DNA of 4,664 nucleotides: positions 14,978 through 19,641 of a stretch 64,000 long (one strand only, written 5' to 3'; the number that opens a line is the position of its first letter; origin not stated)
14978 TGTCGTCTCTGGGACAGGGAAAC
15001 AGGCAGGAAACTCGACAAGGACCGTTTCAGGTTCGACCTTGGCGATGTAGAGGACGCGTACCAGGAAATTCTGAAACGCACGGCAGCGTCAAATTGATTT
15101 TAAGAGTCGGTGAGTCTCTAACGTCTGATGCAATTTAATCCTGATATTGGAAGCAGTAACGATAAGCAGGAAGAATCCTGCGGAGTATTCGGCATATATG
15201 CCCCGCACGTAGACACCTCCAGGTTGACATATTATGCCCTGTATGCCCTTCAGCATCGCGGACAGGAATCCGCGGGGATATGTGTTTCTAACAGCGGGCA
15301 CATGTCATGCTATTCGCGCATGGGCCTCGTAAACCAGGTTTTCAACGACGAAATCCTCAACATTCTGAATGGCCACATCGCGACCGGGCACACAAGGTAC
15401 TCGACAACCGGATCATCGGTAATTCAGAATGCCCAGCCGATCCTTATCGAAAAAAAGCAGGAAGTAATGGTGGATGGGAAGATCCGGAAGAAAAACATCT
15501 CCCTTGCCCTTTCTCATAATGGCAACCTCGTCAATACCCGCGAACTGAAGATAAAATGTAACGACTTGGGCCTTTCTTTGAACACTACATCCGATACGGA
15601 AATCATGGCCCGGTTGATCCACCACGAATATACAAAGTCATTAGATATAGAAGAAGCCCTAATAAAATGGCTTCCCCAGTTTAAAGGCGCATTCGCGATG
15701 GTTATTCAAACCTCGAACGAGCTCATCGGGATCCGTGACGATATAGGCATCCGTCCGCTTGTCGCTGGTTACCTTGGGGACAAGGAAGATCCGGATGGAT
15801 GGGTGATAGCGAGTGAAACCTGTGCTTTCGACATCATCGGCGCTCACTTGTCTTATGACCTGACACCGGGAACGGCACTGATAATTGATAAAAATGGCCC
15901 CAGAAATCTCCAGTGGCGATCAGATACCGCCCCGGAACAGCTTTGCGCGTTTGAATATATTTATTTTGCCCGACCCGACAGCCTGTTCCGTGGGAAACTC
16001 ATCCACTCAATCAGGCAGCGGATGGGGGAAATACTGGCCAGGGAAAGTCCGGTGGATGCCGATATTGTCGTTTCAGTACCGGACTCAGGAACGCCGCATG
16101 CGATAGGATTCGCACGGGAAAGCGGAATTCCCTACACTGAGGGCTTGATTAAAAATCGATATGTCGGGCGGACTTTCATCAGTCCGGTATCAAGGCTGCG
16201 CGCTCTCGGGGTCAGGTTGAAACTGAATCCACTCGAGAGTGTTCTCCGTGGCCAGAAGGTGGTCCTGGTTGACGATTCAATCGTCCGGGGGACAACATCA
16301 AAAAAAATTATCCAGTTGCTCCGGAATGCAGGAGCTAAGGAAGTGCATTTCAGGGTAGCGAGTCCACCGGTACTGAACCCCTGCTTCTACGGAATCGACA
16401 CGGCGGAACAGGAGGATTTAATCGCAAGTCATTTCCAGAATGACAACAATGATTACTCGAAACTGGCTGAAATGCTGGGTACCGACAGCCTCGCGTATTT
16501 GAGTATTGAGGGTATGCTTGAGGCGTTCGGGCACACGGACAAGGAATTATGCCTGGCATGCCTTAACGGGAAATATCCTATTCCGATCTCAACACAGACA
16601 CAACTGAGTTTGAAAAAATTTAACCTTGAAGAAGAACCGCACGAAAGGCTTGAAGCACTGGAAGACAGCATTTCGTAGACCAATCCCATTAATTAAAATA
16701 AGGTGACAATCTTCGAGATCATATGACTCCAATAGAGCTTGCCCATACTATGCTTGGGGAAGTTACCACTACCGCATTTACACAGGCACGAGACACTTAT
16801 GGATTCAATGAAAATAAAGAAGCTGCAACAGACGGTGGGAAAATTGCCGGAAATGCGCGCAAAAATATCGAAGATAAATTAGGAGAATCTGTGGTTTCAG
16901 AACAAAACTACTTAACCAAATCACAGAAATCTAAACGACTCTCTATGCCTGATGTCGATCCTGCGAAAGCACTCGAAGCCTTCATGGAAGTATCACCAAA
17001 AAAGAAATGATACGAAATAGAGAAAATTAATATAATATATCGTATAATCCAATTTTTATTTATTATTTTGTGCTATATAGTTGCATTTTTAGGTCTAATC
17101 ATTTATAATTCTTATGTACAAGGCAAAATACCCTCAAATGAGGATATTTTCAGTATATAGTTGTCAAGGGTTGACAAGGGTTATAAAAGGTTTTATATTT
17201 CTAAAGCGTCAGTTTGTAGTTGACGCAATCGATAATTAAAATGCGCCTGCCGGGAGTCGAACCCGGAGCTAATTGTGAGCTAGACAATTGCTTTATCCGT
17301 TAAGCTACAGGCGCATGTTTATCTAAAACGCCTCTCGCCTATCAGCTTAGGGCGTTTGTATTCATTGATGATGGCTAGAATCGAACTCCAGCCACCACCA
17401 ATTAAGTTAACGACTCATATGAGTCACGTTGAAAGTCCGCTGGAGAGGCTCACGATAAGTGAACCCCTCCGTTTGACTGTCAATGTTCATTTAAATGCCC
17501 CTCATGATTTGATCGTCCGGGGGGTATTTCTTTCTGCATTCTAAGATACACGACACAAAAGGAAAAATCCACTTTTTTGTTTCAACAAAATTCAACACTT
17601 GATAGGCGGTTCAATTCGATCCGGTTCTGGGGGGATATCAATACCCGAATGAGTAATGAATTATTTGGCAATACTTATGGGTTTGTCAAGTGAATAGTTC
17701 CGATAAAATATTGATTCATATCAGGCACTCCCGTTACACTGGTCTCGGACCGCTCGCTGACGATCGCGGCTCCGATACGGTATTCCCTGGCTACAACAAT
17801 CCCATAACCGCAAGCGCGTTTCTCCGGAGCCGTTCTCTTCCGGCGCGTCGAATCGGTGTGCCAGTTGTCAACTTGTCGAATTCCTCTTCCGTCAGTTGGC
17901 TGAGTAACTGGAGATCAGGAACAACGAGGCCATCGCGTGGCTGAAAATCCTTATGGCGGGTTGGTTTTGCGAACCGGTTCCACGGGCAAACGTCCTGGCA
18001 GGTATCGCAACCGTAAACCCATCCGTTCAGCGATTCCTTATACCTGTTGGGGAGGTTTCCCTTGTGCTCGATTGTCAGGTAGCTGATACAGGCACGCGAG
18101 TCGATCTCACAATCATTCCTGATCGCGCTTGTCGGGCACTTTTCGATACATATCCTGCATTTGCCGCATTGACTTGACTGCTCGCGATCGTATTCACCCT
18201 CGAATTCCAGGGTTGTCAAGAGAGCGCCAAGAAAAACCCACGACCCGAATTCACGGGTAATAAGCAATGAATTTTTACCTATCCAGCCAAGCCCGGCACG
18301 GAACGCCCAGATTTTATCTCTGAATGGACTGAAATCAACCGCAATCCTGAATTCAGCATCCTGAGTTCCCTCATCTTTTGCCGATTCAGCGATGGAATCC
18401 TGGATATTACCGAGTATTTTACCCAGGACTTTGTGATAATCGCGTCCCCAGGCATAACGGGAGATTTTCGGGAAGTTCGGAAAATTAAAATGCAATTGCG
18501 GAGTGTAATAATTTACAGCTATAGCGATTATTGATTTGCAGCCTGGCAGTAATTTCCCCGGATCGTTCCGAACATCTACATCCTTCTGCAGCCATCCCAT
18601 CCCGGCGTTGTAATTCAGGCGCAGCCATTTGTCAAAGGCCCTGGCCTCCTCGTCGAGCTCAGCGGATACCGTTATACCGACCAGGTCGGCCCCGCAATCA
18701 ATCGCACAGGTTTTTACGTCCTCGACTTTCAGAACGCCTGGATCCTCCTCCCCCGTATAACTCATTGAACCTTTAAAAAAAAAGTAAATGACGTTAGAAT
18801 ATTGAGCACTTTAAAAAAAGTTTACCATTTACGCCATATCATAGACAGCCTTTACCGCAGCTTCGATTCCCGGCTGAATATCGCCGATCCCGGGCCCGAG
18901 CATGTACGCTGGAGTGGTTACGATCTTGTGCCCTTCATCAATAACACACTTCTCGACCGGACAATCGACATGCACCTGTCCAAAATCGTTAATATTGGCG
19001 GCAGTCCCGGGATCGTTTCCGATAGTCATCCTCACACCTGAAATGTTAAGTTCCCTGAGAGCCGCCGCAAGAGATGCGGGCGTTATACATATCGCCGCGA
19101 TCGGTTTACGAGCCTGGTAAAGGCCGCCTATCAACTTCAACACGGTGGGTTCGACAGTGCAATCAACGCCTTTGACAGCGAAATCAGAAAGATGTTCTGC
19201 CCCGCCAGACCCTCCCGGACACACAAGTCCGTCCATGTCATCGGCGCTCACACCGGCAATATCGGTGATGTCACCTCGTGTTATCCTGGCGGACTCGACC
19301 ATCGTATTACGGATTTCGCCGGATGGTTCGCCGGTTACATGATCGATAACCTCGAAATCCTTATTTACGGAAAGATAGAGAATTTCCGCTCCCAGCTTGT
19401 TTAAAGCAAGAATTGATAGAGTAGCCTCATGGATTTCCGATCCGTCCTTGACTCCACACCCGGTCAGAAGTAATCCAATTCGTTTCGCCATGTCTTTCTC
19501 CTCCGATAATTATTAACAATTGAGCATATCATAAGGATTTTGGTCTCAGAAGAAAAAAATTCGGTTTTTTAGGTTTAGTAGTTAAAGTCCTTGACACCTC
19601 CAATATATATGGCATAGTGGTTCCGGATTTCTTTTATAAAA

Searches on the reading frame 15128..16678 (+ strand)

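Call 43: search_protein_families(library=pfam, proteins=[window:15128-16678:+], max_evalue=0.001)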
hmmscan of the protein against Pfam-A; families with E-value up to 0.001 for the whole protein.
window:15128-16678:+ (516 aa): 3 families
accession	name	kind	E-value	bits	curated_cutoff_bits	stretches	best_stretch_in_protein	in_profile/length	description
PF13537.11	GATase_7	-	1.1e-14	54.9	25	1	122-233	20-120/123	Glutamine amidotransferase domain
PF13522.11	GATase_6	-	8.8e-14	52.1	27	1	81-216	9-121/130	Glutamine amidotransferase domain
PF00156.33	Pribosyltran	-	1.4e-09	37.9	26.3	1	311-409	30-121/158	Phosphoribosyl transferase domain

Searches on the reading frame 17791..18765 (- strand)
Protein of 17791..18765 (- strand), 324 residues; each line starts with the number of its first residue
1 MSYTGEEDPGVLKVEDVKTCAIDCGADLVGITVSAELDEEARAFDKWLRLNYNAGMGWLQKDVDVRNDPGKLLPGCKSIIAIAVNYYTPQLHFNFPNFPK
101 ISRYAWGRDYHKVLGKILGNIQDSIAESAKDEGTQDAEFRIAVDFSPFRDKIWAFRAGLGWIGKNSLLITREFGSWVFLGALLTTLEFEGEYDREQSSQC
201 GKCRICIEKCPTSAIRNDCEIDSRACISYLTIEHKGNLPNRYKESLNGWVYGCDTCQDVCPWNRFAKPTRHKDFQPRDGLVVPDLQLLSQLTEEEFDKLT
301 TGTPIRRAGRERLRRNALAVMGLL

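Call 42: search_protein_families(library=pfam, proteins=[window:17791-18765:-], max_evalue=0.001)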
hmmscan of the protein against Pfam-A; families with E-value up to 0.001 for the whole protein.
window:17791-18765:- (324 aa): 4 families
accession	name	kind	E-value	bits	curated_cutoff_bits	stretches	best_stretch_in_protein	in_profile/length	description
PF13484.11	Fer4_16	-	5.4e-20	72.4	30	1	199-263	1-66/66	4Fe-4S double cluster binding domain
PF08331.15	QueG_DUF1730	-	3.5e-19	68.9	25.1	1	66-144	1-76/77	Epoxyqueuosine reductase QueG, DUF1730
PF00037.32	Fer4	-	0.00018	21.6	21.1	0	198-216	6-24/24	4Fe-4S binding domain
PF13183.11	Fer4_8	-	0.00078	20.4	27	0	197-219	2-25/68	4Fe-4S dicluster domain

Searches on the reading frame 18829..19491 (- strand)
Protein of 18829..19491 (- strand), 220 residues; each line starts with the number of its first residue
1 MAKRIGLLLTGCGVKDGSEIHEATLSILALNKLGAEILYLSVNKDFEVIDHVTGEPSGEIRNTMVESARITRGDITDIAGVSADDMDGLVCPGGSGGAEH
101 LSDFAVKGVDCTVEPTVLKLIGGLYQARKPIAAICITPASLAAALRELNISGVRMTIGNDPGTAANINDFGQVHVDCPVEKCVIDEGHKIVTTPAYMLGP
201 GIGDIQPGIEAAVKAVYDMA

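Call 42: search_protein_families(library=pfam, proteins=[window:18829-19491:-], max_evalue=0.001)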
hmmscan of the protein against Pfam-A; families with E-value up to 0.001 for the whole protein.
window:18829-19491:- (220 aa): 1 family
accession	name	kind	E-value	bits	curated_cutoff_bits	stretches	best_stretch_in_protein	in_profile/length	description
PF01965.30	DJ-1_PfpI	-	5.1e-07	30.1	26.6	1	15-144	8-110/165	DJ-1/PfpI family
